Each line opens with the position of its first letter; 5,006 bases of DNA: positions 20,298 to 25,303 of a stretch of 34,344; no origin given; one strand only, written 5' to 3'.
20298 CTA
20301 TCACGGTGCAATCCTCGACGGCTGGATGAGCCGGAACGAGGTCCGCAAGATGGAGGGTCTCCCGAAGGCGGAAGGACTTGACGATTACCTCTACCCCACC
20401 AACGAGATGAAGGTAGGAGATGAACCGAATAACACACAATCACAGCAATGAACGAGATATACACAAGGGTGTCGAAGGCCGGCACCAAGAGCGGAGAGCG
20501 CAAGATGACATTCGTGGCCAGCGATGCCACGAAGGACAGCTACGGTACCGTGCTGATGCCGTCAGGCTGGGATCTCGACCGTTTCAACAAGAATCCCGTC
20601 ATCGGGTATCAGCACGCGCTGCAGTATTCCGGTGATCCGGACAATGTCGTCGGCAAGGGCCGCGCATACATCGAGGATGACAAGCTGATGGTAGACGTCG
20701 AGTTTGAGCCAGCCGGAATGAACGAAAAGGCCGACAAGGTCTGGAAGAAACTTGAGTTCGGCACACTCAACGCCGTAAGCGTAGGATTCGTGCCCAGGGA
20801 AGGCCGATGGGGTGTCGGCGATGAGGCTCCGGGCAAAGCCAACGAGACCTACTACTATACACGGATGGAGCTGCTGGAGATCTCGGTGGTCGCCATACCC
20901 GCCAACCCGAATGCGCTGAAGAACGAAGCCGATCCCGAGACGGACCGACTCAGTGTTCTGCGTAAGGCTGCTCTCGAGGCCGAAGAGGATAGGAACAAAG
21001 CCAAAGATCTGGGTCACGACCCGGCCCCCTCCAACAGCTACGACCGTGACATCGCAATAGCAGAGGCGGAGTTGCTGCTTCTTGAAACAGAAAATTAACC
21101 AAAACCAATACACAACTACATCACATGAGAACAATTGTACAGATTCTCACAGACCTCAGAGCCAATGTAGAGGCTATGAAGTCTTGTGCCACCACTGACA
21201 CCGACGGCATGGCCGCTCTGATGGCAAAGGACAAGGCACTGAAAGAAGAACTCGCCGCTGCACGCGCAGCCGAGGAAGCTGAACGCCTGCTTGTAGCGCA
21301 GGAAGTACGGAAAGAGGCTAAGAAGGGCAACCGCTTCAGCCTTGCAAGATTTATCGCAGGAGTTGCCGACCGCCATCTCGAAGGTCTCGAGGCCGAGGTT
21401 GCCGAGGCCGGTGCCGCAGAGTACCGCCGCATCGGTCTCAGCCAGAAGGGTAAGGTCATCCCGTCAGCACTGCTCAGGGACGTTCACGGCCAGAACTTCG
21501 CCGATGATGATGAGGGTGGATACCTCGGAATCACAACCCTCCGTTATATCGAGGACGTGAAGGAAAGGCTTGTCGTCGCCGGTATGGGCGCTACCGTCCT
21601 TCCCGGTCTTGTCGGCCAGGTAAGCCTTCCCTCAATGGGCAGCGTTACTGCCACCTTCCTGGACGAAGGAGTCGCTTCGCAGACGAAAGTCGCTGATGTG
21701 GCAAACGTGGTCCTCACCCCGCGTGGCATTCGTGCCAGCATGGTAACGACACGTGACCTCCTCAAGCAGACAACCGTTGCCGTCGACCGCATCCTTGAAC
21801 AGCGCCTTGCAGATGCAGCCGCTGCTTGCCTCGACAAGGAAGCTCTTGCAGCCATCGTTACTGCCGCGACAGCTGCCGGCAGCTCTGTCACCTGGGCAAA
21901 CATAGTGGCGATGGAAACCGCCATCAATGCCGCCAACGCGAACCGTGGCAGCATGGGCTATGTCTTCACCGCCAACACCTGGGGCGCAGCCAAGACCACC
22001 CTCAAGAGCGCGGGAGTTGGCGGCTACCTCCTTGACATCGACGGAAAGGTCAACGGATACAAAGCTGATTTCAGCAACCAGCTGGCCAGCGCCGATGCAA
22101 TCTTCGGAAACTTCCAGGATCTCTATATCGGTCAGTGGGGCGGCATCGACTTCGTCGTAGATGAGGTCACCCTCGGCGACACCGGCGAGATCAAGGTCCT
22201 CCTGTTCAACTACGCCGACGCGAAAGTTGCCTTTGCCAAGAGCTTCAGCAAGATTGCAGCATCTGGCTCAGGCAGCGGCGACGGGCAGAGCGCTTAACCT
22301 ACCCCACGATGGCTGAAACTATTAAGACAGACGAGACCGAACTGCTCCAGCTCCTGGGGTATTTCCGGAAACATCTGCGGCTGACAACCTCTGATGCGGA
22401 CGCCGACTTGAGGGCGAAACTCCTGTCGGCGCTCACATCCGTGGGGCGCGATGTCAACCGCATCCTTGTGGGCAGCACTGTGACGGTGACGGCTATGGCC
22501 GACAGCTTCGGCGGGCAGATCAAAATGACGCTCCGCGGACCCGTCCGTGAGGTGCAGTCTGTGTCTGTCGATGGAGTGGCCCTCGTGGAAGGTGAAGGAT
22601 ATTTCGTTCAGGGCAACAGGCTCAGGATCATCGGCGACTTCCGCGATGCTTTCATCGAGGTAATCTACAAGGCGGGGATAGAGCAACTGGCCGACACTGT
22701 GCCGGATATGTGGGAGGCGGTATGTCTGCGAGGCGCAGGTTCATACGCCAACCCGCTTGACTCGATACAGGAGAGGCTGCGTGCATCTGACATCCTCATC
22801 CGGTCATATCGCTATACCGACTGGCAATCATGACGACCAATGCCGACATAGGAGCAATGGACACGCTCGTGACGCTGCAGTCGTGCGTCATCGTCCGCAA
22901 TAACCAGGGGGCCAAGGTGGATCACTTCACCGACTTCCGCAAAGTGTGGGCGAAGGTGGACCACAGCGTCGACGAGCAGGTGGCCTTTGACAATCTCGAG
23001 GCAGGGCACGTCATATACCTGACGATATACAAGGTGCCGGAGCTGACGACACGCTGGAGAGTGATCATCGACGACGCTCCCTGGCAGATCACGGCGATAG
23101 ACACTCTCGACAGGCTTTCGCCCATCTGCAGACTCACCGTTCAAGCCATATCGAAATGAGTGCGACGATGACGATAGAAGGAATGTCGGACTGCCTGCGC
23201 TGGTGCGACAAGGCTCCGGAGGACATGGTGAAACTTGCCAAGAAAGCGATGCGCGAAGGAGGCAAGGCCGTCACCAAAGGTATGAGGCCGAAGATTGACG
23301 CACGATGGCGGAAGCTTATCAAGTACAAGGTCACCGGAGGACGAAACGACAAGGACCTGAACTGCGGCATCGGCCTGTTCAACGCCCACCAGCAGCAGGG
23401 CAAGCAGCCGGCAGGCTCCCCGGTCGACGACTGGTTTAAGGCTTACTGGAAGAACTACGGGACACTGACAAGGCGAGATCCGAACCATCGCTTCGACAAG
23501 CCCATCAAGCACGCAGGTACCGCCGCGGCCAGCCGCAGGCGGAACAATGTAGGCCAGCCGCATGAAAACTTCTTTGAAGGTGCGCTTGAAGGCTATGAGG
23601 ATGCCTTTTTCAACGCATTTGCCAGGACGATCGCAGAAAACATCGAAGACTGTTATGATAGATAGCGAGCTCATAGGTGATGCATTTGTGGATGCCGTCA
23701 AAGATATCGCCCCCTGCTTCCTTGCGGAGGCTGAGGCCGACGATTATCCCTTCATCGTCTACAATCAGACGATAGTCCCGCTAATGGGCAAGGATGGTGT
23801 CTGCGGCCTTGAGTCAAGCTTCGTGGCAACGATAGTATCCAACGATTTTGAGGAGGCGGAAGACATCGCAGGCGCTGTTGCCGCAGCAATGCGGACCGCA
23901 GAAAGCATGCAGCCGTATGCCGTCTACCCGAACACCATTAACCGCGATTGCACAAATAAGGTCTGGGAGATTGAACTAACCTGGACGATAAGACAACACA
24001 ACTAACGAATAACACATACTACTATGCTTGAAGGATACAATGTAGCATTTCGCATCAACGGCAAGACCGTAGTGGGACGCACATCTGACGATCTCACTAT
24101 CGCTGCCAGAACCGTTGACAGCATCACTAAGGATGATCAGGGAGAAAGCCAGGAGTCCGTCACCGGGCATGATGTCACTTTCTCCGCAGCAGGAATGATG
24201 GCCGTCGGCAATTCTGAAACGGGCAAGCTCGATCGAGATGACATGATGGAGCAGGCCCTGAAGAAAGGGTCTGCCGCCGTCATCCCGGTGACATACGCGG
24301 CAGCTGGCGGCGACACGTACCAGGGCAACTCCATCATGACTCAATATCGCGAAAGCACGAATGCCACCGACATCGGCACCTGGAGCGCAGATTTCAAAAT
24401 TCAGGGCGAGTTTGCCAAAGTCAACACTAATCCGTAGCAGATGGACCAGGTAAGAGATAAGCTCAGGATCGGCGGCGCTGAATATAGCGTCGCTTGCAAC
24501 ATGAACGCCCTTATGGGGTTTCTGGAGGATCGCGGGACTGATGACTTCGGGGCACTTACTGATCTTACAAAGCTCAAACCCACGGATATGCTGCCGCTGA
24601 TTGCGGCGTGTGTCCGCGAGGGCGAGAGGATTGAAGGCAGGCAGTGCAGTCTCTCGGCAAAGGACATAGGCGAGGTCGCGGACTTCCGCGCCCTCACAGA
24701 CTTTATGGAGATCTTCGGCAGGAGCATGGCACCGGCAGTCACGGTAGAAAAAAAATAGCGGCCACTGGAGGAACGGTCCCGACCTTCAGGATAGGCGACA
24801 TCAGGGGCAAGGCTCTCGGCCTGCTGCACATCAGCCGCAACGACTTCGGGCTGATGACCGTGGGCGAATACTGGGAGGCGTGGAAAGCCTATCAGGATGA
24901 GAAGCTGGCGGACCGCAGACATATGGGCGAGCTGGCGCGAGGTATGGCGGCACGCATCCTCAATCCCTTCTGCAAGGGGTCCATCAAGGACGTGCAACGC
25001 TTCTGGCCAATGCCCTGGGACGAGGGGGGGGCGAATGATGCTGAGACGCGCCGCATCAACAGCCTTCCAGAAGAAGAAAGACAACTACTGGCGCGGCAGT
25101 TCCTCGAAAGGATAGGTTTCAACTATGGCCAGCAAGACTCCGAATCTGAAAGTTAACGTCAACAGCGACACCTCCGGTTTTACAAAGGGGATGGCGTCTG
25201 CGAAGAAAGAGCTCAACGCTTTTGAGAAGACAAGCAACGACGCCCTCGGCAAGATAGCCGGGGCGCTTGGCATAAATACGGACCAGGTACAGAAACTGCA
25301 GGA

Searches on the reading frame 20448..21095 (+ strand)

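Call 18: search_protein_families(library=phrogs, proteins=[window:20448-21095:+], max_evalue=0.01)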
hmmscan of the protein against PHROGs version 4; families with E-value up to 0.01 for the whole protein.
window:20448-21095:+ (216 aa): 7 families
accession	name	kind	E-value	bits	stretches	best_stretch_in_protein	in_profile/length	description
phrog_11321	-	unknown function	1.3e-23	85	1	19-163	2-141/327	-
phrog_617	-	head and packaging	1.5e-22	81.3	1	13-162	21-162/626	major head protein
phrog_80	-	head and packaging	9.7e-19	69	1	11-198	229-419/607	head maturation protease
phrog_4523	-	head and packaging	2.6e-11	44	1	42-184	64-200/644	major head and protease protein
phrog_3244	-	head and packaging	7.6e-10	40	1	2-156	14-175/326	head maturation protease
phrog_9644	-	head and packaging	6.1e-05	23.5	1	64-156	207-301/341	head maturation protease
phrog_2753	-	head and packaging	0.0029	18.2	1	66-158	66-143/333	head maturation protease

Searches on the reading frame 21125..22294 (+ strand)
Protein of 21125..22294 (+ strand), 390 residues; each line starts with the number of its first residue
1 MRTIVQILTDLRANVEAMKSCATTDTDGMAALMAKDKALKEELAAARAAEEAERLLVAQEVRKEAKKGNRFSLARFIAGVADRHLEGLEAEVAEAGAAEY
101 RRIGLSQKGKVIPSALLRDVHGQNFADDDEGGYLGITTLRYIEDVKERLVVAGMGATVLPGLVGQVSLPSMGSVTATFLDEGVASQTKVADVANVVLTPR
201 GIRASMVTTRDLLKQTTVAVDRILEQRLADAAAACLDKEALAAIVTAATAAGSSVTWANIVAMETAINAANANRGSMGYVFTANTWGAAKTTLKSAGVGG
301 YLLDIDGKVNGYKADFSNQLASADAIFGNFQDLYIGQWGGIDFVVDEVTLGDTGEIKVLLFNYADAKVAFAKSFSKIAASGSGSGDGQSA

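Call 10: search_protein_families(library=phrogs, proteins=[window:21125-22294:+], max_evalue=0.001)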
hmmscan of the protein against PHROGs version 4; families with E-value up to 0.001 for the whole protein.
window:21125-22294:+ (390 aa): 2 families
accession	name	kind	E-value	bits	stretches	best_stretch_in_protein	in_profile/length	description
phrog_617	-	head and packaging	2.2e-47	163.3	1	39-378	240-622/626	major head protein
phrog_10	-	head and packaging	6.3e-22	79.3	1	9-385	277-641/752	major head protein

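Call 77: find_encoding_contigs(protein=window:21125-22294:+, flank=3000, max_places=8)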
Protein window:21125-22294:+ (390 aa): 7 contigs read that carry it; 3 places shown.
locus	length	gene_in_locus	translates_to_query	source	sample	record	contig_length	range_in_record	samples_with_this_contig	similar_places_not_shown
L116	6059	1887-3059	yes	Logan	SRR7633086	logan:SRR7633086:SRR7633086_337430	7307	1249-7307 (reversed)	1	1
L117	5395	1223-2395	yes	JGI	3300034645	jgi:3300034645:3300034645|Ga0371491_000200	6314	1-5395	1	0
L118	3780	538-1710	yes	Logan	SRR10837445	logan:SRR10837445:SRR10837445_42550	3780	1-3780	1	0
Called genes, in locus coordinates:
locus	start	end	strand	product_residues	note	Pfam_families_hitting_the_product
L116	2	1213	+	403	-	?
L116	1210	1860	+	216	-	PF04586:Peptidase_S78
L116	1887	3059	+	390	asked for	PF05065:Phage_capsid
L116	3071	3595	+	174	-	-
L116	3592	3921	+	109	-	PF05521:Phage_HCP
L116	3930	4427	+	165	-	-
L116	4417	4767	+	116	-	-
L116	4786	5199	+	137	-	PF06199:Phage_tail_2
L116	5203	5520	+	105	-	-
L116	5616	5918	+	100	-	-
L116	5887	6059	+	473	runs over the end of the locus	?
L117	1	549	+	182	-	PF04860:Phage_portal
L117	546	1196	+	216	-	PF04586:Peptidase_S78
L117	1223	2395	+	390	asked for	PF05065:Phage_capsid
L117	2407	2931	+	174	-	-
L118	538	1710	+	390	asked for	PF05065:Phage_capsid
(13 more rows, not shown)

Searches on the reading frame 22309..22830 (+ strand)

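Call 18: search_protein_families(library=phrogs, proteins=[window:22309-22830:+], max_evalue=0.01)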
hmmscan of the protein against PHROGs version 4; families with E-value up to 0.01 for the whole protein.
window:22309-22830:+ (174 aa): 2 families
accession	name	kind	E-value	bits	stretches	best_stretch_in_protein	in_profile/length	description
phrog_442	-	connector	5.8e-09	36.7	1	19-158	93-231/270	head-tail adaptor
phrog_783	-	connector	0.0012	19.3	1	67-109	94-136/254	head-tail adaptor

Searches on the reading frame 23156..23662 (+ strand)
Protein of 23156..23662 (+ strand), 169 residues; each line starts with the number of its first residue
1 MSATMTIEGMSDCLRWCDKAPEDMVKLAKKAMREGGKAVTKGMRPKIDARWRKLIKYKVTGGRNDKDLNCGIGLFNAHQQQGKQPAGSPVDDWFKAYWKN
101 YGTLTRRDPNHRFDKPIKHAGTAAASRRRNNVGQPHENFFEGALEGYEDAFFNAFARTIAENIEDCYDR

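Call 18: search_protein_families(library=phrogs, proteins=[window:23156-23662:+], max_evalue=0.01)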
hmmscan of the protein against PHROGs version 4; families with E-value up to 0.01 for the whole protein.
window:23156-23662:+ (169 aa): 1 family
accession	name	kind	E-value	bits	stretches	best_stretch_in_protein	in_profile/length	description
phrog_5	-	connector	3e-06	28.3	1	1-162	89-208/239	tail completion or Neck1 protein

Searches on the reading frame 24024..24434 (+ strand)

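Call 18: search_protein_families(library=phrogs, proteins=[window:24024-24434:+], max_evalue=0.01)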
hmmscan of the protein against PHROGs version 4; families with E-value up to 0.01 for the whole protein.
window:24024-24434:+ (137 aa): 2 families
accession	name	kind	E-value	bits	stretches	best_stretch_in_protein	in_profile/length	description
phrog_1407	-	tail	5e-08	33.8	1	12-136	36-167/258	major tail protein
phrog_853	-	tail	0.00048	20.4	1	20-131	41-154/254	major tail protein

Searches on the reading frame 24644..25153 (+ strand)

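Call 18: search_protein_families(library=phrogs, proteins=[window:24644-25153:+], max_evalue=0.01)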
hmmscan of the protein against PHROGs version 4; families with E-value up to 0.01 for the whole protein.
window:24644-25153:+ (170 aa): 1 family
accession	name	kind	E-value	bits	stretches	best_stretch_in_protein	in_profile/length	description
phrog_16333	-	unknown function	0.0017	19.8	1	58-130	3-72/92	-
